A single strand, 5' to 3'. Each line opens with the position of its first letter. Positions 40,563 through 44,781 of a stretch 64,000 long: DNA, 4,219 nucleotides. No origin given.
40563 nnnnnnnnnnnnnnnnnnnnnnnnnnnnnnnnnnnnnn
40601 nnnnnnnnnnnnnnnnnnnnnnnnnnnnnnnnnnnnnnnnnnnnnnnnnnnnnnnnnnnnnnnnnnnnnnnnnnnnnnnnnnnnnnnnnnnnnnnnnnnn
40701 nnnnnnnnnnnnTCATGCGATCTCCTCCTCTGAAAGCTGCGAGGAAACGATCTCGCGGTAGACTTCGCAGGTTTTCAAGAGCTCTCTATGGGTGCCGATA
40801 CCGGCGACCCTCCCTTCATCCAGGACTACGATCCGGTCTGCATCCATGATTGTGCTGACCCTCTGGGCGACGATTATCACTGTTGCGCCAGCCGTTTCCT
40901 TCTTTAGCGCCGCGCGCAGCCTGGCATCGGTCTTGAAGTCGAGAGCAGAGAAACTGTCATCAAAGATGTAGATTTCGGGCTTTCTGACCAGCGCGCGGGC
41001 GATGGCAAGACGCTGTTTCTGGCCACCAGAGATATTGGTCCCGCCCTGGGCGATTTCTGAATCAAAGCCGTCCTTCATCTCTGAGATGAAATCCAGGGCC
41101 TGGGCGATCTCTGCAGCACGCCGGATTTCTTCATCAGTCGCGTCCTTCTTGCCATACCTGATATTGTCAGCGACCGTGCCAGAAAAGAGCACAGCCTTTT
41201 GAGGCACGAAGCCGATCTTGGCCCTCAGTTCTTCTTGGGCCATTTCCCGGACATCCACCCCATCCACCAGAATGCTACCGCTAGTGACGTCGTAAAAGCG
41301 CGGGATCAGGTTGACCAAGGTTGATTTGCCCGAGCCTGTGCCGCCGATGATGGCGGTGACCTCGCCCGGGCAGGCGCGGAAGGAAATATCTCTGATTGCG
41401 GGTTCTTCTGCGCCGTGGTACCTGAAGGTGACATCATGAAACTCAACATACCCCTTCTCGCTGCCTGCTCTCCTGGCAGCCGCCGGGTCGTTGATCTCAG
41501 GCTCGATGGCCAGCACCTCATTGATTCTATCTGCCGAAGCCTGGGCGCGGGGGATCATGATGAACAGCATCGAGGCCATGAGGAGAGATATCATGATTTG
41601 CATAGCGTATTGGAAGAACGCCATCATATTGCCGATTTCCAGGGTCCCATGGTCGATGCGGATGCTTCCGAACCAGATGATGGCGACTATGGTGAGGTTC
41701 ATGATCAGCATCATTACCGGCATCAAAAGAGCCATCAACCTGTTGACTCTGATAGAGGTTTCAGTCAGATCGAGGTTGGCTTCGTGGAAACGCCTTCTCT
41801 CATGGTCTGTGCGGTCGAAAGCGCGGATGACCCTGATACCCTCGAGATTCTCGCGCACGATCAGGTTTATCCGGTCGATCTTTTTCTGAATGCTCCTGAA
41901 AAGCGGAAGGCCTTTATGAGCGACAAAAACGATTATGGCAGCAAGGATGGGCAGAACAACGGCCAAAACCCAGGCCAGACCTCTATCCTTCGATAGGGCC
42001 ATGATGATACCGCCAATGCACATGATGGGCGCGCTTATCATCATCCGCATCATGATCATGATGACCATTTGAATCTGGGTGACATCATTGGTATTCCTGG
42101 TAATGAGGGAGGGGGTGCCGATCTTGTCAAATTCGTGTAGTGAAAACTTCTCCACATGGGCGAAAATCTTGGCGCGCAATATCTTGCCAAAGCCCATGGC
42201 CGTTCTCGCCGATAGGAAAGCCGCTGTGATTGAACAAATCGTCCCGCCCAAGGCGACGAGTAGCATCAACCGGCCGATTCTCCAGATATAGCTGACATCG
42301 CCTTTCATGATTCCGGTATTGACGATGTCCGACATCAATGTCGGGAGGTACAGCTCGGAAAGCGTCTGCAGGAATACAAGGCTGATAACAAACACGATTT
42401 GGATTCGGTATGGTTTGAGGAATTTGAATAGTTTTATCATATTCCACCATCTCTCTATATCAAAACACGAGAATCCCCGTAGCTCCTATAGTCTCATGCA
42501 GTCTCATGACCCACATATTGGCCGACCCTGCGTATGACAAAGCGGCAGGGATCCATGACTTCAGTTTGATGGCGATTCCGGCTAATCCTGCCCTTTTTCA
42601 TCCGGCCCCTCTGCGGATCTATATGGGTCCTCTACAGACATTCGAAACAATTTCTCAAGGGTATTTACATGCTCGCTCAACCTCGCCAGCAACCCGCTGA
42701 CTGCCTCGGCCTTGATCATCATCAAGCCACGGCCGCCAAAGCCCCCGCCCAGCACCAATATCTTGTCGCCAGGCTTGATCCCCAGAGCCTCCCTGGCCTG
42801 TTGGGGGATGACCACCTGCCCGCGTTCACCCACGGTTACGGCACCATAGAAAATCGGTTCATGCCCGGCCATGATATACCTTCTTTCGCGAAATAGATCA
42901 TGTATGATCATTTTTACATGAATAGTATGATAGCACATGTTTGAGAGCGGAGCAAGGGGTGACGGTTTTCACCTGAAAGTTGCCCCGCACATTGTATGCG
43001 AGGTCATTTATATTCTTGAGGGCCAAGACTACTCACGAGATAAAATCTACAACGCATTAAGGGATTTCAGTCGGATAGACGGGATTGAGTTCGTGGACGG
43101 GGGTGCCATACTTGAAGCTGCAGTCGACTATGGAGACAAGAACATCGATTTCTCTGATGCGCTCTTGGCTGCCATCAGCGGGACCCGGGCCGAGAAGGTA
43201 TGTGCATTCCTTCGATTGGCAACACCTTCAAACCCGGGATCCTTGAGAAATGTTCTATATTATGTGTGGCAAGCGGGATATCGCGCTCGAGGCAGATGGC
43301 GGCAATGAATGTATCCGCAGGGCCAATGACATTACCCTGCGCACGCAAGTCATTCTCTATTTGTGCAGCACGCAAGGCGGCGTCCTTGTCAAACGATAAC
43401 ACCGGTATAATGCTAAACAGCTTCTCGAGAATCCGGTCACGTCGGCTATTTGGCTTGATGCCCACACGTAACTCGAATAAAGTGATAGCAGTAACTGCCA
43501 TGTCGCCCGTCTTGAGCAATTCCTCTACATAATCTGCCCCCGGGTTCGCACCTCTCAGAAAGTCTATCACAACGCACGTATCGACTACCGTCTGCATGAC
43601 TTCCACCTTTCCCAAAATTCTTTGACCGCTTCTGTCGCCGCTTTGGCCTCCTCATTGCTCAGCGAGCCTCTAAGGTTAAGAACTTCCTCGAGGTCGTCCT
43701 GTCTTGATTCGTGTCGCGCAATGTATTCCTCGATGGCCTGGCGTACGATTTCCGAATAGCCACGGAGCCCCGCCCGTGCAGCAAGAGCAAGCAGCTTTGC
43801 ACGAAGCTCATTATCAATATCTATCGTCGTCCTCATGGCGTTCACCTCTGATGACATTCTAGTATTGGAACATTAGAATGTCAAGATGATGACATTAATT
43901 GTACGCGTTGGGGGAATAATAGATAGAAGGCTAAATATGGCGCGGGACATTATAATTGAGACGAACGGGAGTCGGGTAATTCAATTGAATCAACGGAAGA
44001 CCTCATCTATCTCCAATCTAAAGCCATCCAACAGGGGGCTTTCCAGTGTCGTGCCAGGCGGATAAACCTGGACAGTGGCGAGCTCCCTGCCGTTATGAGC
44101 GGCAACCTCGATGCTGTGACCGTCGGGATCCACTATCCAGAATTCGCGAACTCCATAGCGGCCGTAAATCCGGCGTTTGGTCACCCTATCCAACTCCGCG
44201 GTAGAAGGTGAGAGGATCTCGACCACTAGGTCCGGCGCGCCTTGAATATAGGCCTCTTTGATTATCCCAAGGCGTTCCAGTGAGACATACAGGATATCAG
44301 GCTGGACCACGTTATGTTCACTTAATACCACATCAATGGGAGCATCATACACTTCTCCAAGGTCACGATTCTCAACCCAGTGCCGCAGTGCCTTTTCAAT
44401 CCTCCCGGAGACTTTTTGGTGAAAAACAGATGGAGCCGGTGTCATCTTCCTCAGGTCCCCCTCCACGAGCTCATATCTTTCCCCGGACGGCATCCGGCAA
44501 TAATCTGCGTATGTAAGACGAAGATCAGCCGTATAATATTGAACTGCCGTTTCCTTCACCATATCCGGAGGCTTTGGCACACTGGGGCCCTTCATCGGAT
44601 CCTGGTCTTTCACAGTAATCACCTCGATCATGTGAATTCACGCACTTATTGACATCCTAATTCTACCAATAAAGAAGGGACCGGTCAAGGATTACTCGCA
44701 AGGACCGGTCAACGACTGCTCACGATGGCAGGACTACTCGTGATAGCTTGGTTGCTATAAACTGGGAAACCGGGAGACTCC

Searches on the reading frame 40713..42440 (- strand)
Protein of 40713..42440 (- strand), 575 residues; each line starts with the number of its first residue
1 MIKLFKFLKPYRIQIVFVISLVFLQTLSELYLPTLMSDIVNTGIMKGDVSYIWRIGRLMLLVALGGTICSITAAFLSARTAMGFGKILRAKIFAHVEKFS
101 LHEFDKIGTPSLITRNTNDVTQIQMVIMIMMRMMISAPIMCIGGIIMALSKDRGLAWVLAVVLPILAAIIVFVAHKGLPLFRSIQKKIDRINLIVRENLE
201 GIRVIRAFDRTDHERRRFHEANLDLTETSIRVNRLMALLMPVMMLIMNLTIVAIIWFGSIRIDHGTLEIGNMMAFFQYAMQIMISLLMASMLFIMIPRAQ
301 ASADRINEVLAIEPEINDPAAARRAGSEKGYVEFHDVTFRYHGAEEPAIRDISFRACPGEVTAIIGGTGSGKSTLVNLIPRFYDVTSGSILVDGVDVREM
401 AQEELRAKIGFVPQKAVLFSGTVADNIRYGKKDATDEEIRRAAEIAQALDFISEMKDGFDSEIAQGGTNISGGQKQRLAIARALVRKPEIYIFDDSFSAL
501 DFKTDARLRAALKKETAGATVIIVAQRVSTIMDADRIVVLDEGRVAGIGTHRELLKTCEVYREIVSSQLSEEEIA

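Call 3: search_protein_families(library=pfam, proteins=[window:40713-42440:-], max_evalue=0.01)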
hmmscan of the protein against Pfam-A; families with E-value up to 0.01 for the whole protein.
window:40713-42440:- (575 aa): 5 families
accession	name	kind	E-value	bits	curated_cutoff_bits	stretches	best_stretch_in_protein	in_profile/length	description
PF00664.28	ABC_membrane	-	2.3e-43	149.3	28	1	16-283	2-271/274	ABC transporter transmembrane region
PF00005.33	ABC_tran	-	7.2e-31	108.1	25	1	350-497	2-136/137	ABC transporter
PF02463.25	SMC_N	-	8e-08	32.4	40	1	362-539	27-210/220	RecF/RecN/SMC N terminal domain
PF13555.12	AAA_29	-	0.0013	18.9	27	1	360-376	23-39/61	P-loop containing region of AAA domain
PF09818.15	ABC_ATPase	-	0.0026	17.3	23.2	0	356-379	76-99/283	P-loop domain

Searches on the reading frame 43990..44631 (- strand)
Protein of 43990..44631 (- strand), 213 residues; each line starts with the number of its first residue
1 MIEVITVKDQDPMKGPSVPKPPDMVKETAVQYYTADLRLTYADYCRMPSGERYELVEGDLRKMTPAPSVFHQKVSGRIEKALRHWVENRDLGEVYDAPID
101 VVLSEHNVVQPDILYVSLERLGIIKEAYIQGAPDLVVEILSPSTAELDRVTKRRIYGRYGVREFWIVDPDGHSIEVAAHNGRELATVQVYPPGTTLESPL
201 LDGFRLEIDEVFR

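Call 84: search_protein_families(library=pfam, proteins=[window:43990-44631:-], max_evalue=0.00001)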
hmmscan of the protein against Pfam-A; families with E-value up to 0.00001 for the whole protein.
window:43990-44631:- (213 aa): 1 family
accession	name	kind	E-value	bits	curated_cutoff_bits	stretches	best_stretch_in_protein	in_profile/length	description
PF05685.18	Uma2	-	2.1e-39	135.2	27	1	42-207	2-170/172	Putative restriction endonuclease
